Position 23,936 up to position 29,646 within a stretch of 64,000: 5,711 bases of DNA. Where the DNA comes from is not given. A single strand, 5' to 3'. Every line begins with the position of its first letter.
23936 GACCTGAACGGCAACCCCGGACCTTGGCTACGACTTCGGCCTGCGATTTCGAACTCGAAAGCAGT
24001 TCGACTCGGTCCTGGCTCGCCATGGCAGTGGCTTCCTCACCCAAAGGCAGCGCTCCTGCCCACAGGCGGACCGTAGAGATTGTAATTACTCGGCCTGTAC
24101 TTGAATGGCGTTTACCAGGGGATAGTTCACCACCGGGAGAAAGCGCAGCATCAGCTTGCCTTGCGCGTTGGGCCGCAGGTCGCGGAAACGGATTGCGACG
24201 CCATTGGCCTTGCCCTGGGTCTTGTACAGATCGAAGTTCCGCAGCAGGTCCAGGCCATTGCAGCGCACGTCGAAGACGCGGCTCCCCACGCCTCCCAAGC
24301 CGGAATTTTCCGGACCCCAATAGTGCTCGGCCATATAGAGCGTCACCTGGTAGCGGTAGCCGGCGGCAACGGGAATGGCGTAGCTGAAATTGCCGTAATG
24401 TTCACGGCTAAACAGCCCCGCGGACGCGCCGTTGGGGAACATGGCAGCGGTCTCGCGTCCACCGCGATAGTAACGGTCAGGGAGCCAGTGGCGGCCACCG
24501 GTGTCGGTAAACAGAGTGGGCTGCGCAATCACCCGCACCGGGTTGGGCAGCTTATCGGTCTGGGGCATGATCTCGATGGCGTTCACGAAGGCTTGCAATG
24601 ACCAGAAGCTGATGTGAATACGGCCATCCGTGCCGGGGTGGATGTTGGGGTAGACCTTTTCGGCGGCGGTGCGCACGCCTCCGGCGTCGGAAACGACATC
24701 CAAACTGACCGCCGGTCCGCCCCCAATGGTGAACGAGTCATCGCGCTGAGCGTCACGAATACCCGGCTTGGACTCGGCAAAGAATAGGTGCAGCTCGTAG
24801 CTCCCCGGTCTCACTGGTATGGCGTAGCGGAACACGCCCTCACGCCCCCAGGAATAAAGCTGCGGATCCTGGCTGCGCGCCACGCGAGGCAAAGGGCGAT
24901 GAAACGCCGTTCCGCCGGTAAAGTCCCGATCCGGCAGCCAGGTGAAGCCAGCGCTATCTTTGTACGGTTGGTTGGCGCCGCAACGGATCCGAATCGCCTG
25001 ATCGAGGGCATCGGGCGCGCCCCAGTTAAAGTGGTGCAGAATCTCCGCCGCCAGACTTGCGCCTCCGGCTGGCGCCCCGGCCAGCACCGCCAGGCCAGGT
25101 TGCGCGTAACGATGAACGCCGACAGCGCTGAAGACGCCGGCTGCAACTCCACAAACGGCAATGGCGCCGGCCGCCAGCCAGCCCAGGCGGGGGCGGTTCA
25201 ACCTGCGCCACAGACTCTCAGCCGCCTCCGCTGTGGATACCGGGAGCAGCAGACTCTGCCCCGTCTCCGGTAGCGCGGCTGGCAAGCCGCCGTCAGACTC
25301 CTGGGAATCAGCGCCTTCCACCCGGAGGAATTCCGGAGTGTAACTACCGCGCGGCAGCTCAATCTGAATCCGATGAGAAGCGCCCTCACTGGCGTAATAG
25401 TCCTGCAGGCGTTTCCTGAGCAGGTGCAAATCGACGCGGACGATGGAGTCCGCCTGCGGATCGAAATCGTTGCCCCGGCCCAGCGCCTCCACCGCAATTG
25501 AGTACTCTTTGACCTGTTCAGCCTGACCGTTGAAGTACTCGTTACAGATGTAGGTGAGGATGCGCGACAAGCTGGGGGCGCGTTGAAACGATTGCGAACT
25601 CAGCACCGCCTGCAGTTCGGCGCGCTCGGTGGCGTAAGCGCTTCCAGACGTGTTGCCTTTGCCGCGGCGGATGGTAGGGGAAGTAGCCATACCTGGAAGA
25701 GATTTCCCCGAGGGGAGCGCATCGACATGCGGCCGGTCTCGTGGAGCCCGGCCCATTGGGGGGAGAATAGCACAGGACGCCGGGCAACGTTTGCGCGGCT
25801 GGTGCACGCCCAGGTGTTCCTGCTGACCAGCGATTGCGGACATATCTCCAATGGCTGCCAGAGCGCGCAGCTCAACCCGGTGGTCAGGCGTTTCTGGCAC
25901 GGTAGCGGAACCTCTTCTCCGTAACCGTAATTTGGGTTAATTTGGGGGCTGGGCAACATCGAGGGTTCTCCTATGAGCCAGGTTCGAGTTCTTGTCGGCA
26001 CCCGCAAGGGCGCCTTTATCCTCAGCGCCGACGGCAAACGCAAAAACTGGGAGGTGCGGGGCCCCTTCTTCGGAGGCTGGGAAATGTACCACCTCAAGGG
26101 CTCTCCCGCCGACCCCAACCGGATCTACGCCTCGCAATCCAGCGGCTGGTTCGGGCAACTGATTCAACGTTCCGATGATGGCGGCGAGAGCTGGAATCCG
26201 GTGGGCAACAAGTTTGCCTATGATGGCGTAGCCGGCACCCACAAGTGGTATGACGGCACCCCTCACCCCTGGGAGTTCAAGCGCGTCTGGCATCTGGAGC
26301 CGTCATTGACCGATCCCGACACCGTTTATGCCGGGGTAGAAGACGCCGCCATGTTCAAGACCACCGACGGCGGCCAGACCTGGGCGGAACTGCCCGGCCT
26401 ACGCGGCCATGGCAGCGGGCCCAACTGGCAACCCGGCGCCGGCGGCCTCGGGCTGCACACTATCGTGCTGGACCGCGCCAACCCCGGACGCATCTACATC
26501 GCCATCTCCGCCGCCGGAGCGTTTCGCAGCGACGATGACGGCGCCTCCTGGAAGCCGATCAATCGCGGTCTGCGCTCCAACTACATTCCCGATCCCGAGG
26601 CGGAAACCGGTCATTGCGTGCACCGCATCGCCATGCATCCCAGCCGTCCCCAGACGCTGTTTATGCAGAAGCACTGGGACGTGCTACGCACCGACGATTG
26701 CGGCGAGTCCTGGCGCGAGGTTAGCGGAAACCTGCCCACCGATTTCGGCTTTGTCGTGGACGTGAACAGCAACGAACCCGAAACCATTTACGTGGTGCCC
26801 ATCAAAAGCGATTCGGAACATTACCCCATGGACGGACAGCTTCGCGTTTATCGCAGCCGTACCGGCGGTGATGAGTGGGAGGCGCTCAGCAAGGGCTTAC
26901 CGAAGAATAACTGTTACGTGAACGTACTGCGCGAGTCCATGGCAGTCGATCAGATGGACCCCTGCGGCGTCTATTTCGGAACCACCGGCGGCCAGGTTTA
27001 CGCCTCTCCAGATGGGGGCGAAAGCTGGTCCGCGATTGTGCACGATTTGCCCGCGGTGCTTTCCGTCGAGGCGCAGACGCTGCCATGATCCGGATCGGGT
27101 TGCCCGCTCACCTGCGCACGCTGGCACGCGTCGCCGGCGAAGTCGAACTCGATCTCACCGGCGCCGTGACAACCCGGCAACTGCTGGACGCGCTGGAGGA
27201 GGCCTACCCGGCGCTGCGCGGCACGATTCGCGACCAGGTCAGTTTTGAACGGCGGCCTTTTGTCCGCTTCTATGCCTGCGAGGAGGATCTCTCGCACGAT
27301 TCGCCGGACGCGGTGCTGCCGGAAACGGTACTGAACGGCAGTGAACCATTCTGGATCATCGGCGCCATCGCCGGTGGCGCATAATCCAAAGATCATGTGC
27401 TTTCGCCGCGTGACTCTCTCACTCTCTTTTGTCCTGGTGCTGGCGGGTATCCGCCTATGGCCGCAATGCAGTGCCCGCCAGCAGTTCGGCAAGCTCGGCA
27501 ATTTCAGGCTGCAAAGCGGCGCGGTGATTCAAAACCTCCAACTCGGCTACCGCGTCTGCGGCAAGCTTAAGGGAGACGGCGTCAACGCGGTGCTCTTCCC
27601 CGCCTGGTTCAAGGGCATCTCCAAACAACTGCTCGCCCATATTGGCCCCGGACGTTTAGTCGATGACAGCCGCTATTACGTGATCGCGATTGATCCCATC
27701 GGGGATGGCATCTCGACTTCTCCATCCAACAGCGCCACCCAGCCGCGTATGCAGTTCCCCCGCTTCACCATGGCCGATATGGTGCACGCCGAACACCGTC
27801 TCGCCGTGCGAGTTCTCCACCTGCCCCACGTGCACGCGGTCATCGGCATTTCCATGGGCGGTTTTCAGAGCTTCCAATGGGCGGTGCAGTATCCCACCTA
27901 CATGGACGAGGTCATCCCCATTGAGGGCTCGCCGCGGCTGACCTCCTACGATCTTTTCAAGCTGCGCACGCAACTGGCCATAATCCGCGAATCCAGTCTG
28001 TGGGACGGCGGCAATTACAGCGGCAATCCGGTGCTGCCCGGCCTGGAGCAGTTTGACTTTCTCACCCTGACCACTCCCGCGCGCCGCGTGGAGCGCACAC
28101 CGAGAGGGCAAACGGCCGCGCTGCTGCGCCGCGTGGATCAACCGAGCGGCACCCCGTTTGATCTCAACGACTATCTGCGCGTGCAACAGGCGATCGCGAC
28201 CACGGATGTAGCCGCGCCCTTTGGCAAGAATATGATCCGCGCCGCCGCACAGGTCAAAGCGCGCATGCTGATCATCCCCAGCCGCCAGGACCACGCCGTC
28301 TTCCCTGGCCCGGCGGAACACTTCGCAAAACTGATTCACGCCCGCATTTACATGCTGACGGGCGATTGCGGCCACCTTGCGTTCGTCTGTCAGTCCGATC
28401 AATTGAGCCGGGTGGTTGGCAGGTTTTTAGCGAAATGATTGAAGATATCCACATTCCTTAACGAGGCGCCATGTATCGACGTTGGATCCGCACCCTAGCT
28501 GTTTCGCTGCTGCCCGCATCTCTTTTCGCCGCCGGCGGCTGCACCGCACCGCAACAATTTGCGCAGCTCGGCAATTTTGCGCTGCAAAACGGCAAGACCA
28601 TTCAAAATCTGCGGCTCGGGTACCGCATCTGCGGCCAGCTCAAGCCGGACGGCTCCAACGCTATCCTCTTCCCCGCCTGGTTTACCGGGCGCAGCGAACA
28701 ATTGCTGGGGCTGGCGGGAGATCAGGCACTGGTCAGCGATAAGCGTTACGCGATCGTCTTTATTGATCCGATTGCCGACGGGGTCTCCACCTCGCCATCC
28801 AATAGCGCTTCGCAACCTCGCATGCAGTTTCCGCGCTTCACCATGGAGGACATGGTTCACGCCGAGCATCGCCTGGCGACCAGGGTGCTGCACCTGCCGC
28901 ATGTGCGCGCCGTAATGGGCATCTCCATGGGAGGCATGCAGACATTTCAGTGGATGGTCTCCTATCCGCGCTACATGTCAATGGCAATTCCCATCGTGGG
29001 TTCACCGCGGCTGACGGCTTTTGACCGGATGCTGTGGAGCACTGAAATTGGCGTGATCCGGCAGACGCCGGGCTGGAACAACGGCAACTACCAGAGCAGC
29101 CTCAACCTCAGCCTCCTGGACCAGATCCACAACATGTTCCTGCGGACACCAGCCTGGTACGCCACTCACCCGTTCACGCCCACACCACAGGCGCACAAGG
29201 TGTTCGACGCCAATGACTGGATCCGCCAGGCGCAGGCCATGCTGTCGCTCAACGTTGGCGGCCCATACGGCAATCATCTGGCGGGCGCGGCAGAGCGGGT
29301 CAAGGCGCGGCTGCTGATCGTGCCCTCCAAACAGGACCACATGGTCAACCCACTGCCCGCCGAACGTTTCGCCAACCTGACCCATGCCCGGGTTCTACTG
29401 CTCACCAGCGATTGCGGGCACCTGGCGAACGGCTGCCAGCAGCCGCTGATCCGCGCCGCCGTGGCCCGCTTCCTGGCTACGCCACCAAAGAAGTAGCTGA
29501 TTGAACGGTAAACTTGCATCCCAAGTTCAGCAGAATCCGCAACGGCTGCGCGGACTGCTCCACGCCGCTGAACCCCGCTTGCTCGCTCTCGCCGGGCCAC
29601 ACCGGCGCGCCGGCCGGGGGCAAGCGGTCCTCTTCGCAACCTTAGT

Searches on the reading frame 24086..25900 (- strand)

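Call 53: search_protein_families(library=pfam, proteins=[window:24086-25900:-], max_evalue=0.00001)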
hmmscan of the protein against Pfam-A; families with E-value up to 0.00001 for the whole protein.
window:24086-25900:- (604 aa): 1 family
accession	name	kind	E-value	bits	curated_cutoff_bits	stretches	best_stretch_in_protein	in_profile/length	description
PF11721.14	Malectin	-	1.1e-21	77.9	23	2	465-570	13-122/163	Malectin domain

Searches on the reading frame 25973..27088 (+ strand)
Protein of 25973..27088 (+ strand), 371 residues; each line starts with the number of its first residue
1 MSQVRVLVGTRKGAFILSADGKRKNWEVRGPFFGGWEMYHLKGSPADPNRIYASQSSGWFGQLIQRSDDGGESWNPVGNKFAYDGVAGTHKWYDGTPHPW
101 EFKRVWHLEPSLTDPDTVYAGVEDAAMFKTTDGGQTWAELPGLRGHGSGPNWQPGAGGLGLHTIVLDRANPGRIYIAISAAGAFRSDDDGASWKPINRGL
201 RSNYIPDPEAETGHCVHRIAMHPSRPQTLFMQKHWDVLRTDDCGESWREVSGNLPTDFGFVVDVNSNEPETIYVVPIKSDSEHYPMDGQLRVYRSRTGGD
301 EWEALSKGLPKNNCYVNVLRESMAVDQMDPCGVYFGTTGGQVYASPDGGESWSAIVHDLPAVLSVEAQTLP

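Call 91: search_protein_families(library=pfam, proteins=[window:25973-27088:+], max_evalue=0.00001)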
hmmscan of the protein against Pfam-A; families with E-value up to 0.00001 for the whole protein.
window:25973-27088:+ (371 aa): 2 families
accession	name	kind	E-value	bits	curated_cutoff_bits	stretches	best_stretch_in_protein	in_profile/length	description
PF15902.12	Sortilin-Vps10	-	3e-13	49.8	33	1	183-310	3-117/446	Sortilin, neurotensin receptor 3,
PF02012.26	BNR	-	1.5e-10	39.8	27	0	65-75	1-11/12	BNR/Asp-box repeat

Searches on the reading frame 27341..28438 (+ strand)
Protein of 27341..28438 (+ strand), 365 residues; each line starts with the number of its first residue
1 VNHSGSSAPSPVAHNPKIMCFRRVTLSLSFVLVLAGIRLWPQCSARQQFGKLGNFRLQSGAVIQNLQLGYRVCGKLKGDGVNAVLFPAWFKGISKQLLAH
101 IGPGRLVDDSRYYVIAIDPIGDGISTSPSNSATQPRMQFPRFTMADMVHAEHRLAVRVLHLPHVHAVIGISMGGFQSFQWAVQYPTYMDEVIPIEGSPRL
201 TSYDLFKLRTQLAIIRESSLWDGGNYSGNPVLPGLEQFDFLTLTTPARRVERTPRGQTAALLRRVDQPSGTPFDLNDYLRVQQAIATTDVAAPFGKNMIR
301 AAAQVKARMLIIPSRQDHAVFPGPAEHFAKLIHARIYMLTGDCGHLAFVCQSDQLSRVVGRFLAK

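Call 91: search_protein_families(library=pfam, proteins=[window:27341-28438:+], max_evalue=0.00001)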
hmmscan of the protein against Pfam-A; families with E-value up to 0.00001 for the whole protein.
window:27341-28438:+ (365 aa): 1 family
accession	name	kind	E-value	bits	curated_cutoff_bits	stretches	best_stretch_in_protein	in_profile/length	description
PF00561.26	Abhydrolase_1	-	1.4e-13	51.5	25.8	1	107-348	23-241/245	alpha/beta hydrolase fold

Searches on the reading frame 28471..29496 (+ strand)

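Call 91: search_protein_families(library=pfam, proteins=[window:28471-29496:+], max_evalue=0.00001)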
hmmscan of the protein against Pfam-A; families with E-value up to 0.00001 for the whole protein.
window:28471-29496:+ (341 aa): 1 family
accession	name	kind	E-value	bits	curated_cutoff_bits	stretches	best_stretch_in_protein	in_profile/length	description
PF00561.26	Abhydrolase_1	-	8.1e-08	32.7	25.8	1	89-319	24-240/245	alpha/beta hydrolase fold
